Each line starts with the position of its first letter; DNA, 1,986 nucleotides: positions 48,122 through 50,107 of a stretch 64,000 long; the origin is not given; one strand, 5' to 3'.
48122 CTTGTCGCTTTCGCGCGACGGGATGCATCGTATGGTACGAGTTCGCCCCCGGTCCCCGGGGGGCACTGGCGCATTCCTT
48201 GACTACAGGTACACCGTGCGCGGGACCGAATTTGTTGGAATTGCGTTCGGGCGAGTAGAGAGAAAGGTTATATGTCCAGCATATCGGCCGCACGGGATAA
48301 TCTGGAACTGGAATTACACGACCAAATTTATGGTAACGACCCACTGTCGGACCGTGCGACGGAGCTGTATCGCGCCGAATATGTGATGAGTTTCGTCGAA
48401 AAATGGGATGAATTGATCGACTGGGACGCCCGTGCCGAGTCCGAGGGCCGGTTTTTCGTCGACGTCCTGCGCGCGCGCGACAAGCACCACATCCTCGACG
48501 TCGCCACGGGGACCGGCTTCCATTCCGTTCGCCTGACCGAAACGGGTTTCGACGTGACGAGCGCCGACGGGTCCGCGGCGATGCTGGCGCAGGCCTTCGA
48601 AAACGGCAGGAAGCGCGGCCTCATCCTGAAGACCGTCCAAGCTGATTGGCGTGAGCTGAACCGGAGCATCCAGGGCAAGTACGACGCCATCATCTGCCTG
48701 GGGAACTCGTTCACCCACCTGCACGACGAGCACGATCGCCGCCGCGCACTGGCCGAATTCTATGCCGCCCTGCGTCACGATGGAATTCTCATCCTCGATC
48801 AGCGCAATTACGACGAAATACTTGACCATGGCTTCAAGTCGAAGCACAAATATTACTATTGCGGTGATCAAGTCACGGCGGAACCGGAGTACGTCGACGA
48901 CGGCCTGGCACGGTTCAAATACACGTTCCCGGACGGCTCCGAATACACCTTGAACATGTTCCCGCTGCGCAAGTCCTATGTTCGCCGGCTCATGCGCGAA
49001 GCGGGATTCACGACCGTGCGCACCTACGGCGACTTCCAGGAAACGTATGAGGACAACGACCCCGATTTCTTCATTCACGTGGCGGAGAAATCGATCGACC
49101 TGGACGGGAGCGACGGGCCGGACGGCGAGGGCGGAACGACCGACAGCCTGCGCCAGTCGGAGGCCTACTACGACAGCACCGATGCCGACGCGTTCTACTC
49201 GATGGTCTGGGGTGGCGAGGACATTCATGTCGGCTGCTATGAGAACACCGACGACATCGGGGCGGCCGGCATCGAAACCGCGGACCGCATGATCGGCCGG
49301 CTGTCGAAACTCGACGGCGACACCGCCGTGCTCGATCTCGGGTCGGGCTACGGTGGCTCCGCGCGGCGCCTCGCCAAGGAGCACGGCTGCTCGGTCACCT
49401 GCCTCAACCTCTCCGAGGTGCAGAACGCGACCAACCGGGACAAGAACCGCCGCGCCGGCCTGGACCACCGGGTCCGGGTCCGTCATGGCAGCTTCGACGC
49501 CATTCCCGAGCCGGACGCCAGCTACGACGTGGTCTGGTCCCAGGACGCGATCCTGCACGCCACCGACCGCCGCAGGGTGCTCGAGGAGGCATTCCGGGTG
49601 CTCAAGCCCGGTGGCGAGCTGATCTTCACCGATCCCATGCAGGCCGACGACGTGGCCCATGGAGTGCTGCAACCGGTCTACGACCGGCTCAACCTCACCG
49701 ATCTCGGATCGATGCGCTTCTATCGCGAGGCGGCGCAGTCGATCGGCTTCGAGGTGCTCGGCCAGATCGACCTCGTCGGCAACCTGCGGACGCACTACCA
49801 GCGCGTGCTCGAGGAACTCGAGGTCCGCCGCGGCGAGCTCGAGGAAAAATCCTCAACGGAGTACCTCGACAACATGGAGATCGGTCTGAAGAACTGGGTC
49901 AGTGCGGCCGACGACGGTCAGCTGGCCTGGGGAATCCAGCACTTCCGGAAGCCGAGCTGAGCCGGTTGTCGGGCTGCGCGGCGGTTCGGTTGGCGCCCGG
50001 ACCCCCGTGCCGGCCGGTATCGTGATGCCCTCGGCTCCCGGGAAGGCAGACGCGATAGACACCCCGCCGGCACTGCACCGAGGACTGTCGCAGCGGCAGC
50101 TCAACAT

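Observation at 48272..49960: Single-polypeptide glycine-to-betaine synthase (GSMT-SDMT fusion) in a mycobacterium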

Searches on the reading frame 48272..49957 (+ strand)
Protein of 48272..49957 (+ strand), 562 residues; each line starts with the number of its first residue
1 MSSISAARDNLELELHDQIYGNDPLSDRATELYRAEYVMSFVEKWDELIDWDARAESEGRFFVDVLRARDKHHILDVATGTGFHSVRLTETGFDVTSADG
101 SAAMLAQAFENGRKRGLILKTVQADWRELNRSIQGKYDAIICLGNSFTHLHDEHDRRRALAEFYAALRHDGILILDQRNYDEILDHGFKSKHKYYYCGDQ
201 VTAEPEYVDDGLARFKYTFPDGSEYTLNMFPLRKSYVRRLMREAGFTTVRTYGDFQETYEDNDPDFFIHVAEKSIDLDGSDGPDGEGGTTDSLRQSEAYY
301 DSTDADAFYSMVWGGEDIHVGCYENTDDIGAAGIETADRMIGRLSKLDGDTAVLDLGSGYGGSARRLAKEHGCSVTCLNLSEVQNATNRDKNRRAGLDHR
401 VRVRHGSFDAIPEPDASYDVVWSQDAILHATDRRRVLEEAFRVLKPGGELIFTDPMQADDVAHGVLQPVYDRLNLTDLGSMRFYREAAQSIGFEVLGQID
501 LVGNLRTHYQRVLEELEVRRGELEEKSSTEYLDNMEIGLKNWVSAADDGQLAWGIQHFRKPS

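Call 3: search_protein_families(library=pfam, proteins=[window:48272-49957:+], max_evalue=0.01)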
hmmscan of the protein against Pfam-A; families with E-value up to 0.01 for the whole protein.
window:48272-49957:+ (562 aa): 19 families
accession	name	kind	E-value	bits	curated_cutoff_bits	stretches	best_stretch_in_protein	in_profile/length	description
PF13649.12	Methyltransf_25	-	2.7e-38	131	27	2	353-448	1-97/97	Methyltransferase domain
PF08241.18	Methyltransf_11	-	2e-36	124.9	21.2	2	354-452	1-95/95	Methyltransferase domain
PF13847.12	Methyltransf_31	-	2.3e-27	95.9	27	2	348-462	2-119/145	Methyltransferase domain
PF08242.18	Methyltransf_12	-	2.1e-24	86.5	30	2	354-450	1-98/98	Methyltransferase domain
PF13489.12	Methyltransf_23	-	1.1e-19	71.2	27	2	342-496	14-162/164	Methyltransferase domain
PF02353.26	CMAS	-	8.6e-16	58.5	27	1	292-453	6-165/273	Mycolic acid cyclopropane synthetase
PF01209.24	Ubie_methyltran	-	1.6e-15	57.5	20.1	2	351-452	49-151/233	ubiE/COQ5 methyltransferase family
PF05175.20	MTS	-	4.3e-10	39.9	23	2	60-142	21-104/170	Methyltransferase small domain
PF13578.12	Methyltransf_24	-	9.2e-06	26.9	26.3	1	355-454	2-104/105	Methyltransferase domain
PF00891.24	Methyltransf_2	-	4.2e-05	23.4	22.3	1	344-463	57-175/210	O-methyltransferase domain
PF20922.3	Anamorsin_N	-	7.8e-05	22.9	27.1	1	414-460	48-95/163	Anamorsin, N-terminal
PF09445.16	Methyltransf_15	-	0.00027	21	22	0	352-410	3-60/165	RNA cap guanine-N2 methyltransferase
PF05891.18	Methyltransf_PK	-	0.00033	20.7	27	1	304-459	8-166/218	AdoMet dependent proline di-methyltransferase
PF03848.20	TehB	-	0.0015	18.5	20.4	0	72-142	32-101/193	Tellurite resistance protein TehB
PF08003.17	Methyltransf_9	-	0.0016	17.9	23.8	0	338-468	105-232/315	Protein of unknown function (DUF1698)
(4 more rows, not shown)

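Call 4: search_protein_families(library=ncbifam, proteins=[window:48272-49957:+], max_evalue=0.01)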
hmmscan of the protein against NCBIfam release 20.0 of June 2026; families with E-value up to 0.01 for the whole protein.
window:48272-49957:+ (562 aa): 55 families (the best 25 are shown)
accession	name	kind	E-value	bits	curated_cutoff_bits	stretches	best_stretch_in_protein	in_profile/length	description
NF051855.1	GlySarMtaseBact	equivalog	4.8e-141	468.8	350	1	18-274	1-257/259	glycine/sarcosine N-methyltransferase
NF041675.1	sarc_dimgly_tmase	equivalog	5.2e-91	305.4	550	1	294-560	10-277/278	sarcosine/dimethylglycine N-methyltransferase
NF043040.1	corrin_prot_MT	hypoth_equivalog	5.4e-26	91.4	180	2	349-466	41-161/216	corrinoid protein-associated methyltransferase CpaM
NF045667.1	MTase_DVU1556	equivalog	4.5e-24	85.1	155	2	334-507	8-174/213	DVU_1556 family methyltransferase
TIGR01934.1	MenG_MenH_UbiE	subfamily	4.5e-20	71.9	158.35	2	349-480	39-169/223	ubiquinone/menaquinone biosynthesis methyltransferase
NF007610.0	PRK10258.1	equivalog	3.5e-19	69.1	342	2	336-457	30-143/251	malonyl-ACP O-methyltransferase BioC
NF041820.1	daptide_MTase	equivalog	2.6e-18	66.4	175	2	60-183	27-150/243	daptide-type RiPP biosynthesis methyltransferase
TIGR02072.1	BioC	equivalog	1.7e-17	64.1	184.95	2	336-456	19-136/244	malonyl-ACP O-methyltransferase BioC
NF001242.0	PRK00216.1-3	equivalog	7.5e-17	61.6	351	2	323-473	41-193/258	bifunctional demethylmenaquinone methyltransferase/2-methoxy-6-polyprenyl-1,4-benzoquinol methylase UbiE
TIGR01983.1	UbiG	equivalog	1e-15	57.7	102.95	2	350-453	50-152/228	bifunctional 2-polyprenyl-6-hydroxyphenol methylase/3-demethylubiquinol 3-O-methyltransferase UbiG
NF041537.1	ArsM_AhpD_UU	exception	3.8e-15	55.5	510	1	347-461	74-189/345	arsenite methyltransferase/AhpD domain selenoprotein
NF001240.0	PRK00216.1-1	equivalog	1.3e-14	53.9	378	2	342-455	56-171/251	bifunctional demethylmenaquinone methyltransferase/2-methoxy-6-polyprenyl-1,4-benzoquinol methylase UbiE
NF008823.0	PRK11873.1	subfamily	1.6e-14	54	263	1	347-462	75-191/272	arsenite methyltransferase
NF001244.0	PRK00216.1-5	equivalog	1.7e-14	53.7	216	2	347-479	46-180/236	bifunctional demethylmenaquinone methyltransferase/2-methoxy-6-polyprenyl-1,4-benzoquinol methylase UbiE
NF040703.1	cyclopro_CfaB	exception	3e-14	52.6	650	1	305-519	114-331/393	C17 cyclopropane fatty acid synthase CfaB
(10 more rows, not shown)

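Call 5: search_solved_structures(query=window:48272-49957:+, max_evalue=0.001, show_alignments=3)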
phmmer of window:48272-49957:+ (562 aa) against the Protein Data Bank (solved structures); distinct sequences matched with E-value up to 0.001: 69 (the best 60 are shown).
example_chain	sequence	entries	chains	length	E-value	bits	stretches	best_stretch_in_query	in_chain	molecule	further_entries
5gwx_A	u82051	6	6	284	4.2e-113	382.3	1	17-273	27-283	Glycine sarcosine N-methyltransferase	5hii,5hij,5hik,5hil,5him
5h02_A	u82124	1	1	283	2.4e-112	379.8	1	17-273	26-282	Glycine sarcosine N-methyltransferase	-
2o57_A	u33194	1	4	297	5.9e-66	226.7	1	279-560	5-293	putative sarcosine dimethylglycine methyltransferase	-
3thr_A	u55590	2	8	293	5.9e-23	84.7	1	53-200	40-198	Glycine N-methyltransferase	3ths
1bhj_A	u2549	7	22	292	5.9e-23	84.7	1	54-200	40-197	GLYCINE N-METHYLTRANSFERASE | PROTEIN (GLYCINE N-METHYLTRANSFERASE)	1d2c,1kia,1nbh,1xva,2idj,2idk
1d2g_A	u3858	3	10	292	1.5e-22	83.3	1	54-200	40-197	GLYCINE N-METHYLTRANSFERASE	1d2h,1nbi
2azt_A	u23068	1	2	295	6e-22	81.4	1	53-200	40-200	Glycine N-methyltransferase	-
12yi_A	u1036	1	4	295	6.1e-22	81.4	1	53-200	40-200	Glycine N-methyltransferase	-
1r74_A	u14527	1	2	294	6.1e-22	81.4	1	53-200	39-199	Glycine N-methyltransferase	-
1r8x_A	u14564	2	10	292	2e-21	79.7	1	54-200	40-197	glycine N-methyltransferase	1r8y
3bus_A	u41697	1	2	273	2.4e-21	79.4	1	298-549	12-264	Methyltransferase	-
6uv6_A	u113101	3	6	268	3e-21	79.1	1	306-508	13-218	D-glucose O-methyltransferase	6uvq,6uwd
4pne_A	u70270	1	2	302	7.8e-21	77.7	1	299-519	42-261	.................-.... protein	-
8zc8_A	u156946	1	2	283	7.7e-17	64.5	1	314-460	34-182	MitM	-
21zq_A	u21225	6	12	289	8.2e-17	64.4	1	314-460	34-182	MitM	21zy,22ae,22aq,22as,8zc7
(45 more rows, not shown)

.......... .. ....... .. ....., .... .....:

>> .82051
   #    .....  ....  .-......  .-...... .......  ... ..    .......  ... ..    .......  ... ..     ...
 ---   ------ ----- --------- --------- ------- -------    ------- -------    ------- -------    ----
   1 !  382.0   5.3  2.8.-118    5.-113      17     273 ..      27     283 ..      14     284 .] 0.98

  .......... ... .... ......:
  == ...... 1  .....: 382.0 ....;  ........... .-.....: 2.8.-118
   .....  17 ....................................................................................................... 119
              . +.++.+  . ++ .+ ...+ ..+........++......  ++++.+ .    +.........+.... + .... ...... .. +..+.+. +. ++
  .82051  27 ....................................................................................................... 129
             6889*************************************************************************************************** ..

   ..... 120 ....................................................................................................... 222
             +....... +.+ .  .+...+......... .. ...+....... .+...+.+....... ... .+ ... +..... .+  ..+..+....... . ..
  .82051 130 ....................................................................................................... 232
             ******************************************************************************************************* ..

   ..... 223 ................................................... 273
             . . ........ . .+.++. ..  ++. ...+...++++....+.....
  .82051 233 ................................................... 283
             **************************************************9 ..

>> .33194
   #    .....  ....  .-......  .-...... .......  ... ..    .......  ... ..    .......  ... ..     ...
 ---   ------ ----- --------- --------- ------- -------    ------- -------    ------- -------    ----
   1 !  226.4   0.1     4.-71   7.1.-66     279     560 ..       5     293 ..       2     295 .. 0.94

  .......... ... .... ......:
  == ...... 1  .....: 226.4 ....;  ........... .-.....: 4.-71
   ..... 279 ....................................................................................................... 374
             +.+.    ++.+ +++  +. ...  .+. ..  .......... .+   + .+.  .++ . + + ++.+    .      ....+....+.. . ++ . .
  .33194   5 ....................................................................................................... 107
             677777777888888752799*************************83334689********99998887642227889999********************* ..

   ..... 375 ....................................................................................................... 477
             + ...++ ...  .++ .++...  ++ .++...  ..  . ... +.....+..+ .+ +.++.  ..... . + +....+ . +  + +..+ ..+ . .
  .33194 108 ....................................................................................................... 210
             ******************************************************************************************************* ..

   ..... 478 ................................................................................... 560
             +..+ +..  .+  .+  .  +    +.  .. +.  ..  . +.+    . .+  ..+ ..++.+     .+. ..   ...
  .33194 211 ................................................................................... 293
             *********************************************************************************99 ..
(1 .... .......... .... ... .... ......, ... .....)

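Call 6: find_homologous_proteins(query=window:48272-49957:+, max_evalue=1e-10)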
Query window:48272-49957:+ (562 aa): 1518 proteins with E <= 1e-10 among 8000 candidates; the best 120 are listed.
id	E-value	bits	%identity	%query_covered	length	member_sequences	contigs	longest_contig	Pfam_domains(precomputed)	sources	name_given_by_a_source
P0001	0.0e+0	1184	92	100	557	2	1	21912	PF13489.13,PF02353.27,PF08241.19,PF05891.19,PF13847.13,PF05175.21,PF13649.13,PF00891.25,PF09445.17,PF13578.13,PF01209.25,PF08242.19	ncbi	-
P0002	0.0e+0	1151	88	100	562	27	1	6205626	PF13847.13,PF13489.13,PF02353.27,PF05175.21,PF13649.13,PF13578.13,PF01209.25,PF08241.19,PF08242.19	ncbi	ncbi:glycine/sarcosine N-methyltransferase [Mycobacterium sp. HUMS_1102779]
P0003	0.0e+0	1118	86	100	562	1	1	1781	PF13847.13,PF13489.13,PF02353.27,PF05175.21,PF13649.13,PF13578.13,PF01209.25,PF08241.19,PF08242.19,PF05891.19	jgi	jgi:glycine/sarcosine/dimethylglycine N-methyltransferase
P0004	0.0e+0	1115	98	88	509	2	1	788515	PF13847.13,PF13489.13,PF02353.27,PF05175.21,PF13649.13,PF13578.13,PF01209.25,PF08241.19,PF08242.19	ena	-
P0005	0.0e+0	1085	83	100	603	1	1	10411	PF13847.13,PF13489.13,PF02353.27,PF05175.21,PF13649.13,PF13578.13,PF01209.25,PF08241.19,PF08242.19,PF05891.19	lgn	-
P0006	0.0e+0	1082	84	100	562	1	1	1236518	PF13847.13,PF13489.13,PF02353.27,PF05175.21,PF13649.13,PF01209.25,PF08241.19,PF08242.19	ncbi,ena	-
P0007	0.0e+0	1070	83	100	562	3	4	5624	PF13847.13,PF13489.13,PF02353.27,PF05175.21,PF13649.13,PF01209.25,PF08241.19,PF08242.19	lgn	-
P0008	0.0e+0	1068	81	100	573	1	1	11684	PF13847.13,PF13489.13,PF02353.27,PF05175.21,PF13649.13,PF13578.13,PF01209.25,PF08241.19,PF08242.19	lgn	-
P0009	0.0e+0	1055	81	100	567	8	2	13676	PF13847.13,PF13489.13,PF02353.27,PF05175.21,PF13649.13,PF01209.25,PF08241.19,PF08242.19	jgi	jgi:glycine/sarcosine/dimethylglycine N-methyltransferase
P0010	0.0e+0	1046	81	100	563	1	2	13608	PF13847.13,PF13489.13,PF02353.27,PF05175.21,PF13649.13,PF00891.25,PF01209.25,PF08241.19,PF08242.19,PF05891.19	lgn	-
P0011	0.0e+0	1044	82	98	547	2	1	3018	PF13847.13,PF13489.13,PF02353.27,PF05175.21,PF13649.13,PF01209.25,PF08241.19,PF08242.19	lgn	-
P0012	0.0e+0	1041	80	100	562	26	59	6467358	PF13847.13,PF13489.13,PF02353.27,PF05175.21,PF13649.13,PF13679.13,PF01209.25,PF08241.19,PF08242.19,PF05891.19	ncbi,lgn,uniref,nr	ncbi:Glycine/sarcosine/dimethylglycine N-methyltransferase [Mycobacterium marinum]|uniref:glycine/sa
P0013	0.0e+0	1038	80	100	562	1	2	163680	PF13847.13,PF13489.13,PF02353.27,PF05175.21,PF13649.13,PF13679.13,PF01209.25,PF08241.19,PF08242.19,PF05891.19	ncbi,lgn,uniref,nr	ncbi:Glycine/sarcosine/dimethylglycine N-methyltransferase [Mycobacterium marinum]|uniref:Glycine/sa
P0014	0.0e+0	1036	80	100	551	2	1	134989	PF13847.13,PF13489.13,PF02353.27,PF05175.21,PF13649.13,PF20922.4,PF01209.25,PF08241.19,PF08242.19,PF05891.19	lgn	-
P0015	0.0e+0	1035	80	100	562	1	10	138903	PF13847.13,PF13489.13,PF02353.27,PF05175.21,PF13649.13,PF13578.13,PF01209.25,PF08241.19,PF08242.19,PF05891.19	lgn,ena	-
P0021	2.4e-296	1002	79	97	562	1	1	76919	PF13847.13,PF13489.13,PF02353.27,PF05175.21,PF13649.13,PF01209.25,PF08241.19,PF08242.19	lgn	-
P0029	1.4e-293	993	78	100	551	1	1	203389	PF13847.13,PF13489.13,PF02353.27,PF05175.21,PF13649.13,PF01209.25,PF08241.19,PF08242.19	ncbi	ncbi:glycine/sarcosine N-methyltransferase [Mycolicibacterium sp. XJ1819]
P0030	1.7e-293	993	76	100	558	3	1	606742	PF13847.13,PF13489.13,PF02353.27,PF05175.21,PF13649.13,PF01209.25,PF08241.19,PF08242.19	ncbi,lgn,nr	ncbi:methyltransferase domain-containing protein [Mycolicibacillus parakoreensis]|nr:methyltransfera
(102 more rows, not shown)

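Call 8: find_related_loci(query=window:48272-49957:+, collection=genome_contigs, flank=6000)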
Query window:48272-49957:+ (562 aa) in genome_contigs; peptide patterns used: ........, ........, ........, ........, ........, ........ (x = any residue, [..] = any of these).
599 stretches matched a pattern (row limit reached: there are more); 567 encode a relative of the query (tblastn E <= 1e-3); the best 80 are kept; 80 distinct loci.
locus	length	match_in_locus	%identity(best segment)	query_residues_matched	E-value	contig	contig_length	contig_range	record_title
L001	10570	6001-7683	86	1-561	0e+0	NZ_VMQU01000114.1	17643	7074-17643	Mycobacterium helveticum strain 16-83 NODE_114_length_17643_cov_43.774166, whole genome shotgun sequence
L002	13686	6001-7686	84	1-562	0e+0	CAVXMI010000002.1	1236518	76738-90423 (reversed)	MAG: uncultured Actinomycetota bacterium isolate MFD02923.bin.1.151 genome assembly, contig: contig_11021, whole genome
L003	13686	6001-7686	80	1-562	0e+0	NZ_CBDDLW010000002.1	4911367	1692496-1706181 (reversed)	MAG: Mycobacterium sp. isolate 72f5c6ca-7d18-4f79-b019-ef57720e5d21 contig_2, whole genome shotgun sequence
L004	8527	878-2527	77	1-562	0e+0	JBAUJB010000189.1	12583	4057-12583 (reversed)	MAG: Mycobacterium sp. isolate MFD12130_ilm_asm_bin1 k127_24929, whole genome shotgun sequence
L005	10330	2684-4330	78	5-562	0e+0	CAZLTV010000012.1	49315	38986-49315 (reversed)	MAG TPA_asm: uncultured Mycobacterium sp. isolate SRP321284_co1_205 genome assembly, contig: NODE_813_length_49315_cov_1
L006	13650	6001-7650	77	1-562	0e+0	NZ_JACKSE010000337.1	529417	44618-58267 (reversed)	Mycolicibacterium hippocampi strain DSM 45391 MHIPPOCAMPIDSM45391_contig000341, whole genome shotgun sequence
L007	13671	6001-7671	77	1-562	0e+0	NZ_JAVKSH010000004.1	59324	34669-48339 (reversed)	MAG: Mycobacterium sp. isolate PQ1_20S_bin_1 c_000000000019, whole genome shotgun sequence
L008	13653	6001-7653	76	1-562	0e+0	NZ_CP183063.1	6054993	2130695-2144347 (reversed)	Mycolicibacterium sp. SCSIO 43805 chromosome, complete genome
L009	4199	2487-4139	76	1-562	0e+0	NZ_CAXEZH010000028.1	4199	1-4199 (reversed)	MAG: uncultured Mycolicibacterium sp. isolate ERR599030_binner123_Refined_4 ERZ840511.69749, whole genome shotgun sequen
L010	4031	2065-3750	77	1-562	0e+0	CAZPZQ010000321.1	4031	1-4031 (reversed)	MAG TPA_asm: uncultured Mycobacterium sp. isolate SRP187154_co1_225 genome assembly, contig: NODE_34562_length_4031_cov_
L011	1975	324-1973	78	1-561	0e+0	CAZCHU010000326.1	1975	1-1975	MAG TPA_asm: uncultured Mycobacterium sp. isolate SRP334346_co1_78 genome assembly, contig: NODE_52737_length_1975_cov_3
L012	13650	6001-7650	77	3-561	0e+0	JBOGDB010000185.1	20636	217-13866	MAG: Mycobacterium sp. isolate M3-S_metabat2.bin.377 k127_4246558, whole genome shotgun sequence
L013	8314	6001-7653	76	3-562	0e+0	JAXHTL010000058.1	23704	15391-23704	MAG: Actinomycetota bacterium isolate MAG23_tar_biofilm MAG23_58, whole genome shotgun sequence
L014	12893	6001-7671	69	6-561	0e+0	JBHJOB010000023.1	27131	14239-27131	MAG: Rhodomicrobiaceae bacterium isolate al_S4C647_1 S4Ck119_538477, whole genome shotgun sequence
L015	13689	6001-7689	69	1-561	0e+0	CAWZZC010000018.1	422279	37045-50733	MAG: Mesorhizobium sp. isolate MAG_11A_R8 genome assembly, contig: k141_12331, whole genome shotgun sequence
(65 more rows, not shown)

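Call 15: find_encoding_contigs(protein=P0012, flank=7000, max_places=3)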
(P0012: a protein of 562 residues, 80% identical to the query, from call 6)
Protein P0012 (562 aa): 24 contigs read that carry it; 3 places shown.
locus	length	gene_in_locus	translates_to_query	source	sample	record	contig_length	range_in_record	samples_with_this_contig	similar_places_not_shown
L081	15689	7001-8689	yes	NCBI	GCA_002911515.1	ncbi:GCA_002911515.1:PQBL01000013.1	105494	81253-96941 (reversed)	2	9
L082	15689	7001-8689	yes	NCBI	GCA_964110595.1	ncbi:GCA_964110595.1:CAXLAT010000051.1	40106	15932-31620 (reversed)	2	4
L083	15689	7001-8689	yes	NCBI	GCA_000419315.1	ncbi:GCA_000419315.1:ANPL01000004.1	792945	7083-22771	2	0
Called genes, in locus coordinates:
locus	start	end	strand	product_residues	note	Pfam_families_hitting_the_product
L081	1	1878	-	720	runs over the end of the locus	PF01757:Acyl_transf_3, PF19040:SGNH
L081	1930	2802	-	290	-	PF00756:Esterase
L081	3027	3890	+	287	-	PF00582:Usp, PF01012:ETF (weak), PF00582:Usp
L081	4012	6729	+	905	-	PF00690:Cation_ATPase_N, PF00122:E1-E2_ATPase, PF13246:Cation_ATPase, PF00702:Hydrolase, PF00689:Cation_ATPase_C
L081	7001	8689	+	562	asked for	PF13489:Methyltransf_23, PF13847:Methyltransf_31, PF08241:Methyltransf_11, PF08242:Methyltransf_12, PF13649:Methyltransf_25, PF02353:CMAS, PF01209:Ubie_methyltran, PF13489:Methyltransf_23, +7 more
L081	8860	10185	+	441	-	PF00324:AA_permease, PF03845:Spore_permease (weak), PF13520:AA_permease_2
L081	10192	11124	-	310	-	PF02558:ApbA, PF03446:NAD_binding_2, PF03721:UDPG_MGDP_dh_N (weak), PF03807:F420_oxidored (weak), PF08546:ApbA_C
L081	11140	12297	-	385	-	PF13378:MR_MLE_C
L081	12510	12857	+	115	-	PF04248:NTP_transf_9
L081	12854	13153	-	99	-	PF00462:Glutaredoxin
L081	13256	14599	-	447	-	PF02720:DUF222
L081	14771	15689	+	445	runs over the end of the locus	PF00324:AA_permease, PF13520:AA_permease_2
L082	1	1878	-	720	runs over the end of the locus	PF01757:Acyl_transf_3, PF19040:SGNH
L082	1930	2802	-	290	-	PF00756:Esterase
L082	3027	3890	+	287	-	PF00582:Usp, PF01012:ETF (weak), PF00582:Usp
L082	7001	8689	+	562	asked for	PF13489:Methyltransf_23, PF13847:Methyltransf_31, PF08241:Methyltransf_11, PF08242:Methyltransf_12, PF13649:Methyltransf_25, PF02353:CMAS, PF01209:Ubie_methyltran, PF13489:Methyltransf_23, +7 more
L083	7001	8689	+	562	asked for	PF13489:Methyltransf_23, PF13847:Methyltransf_31, PF08241:Methyltransf_11, PF08242:Methyltransf_12, PF13649:Methyltransf_25, PF02353:CMAS, PF01209:Ubie_methyltran, PF13489:Methyltransf_23, +7 more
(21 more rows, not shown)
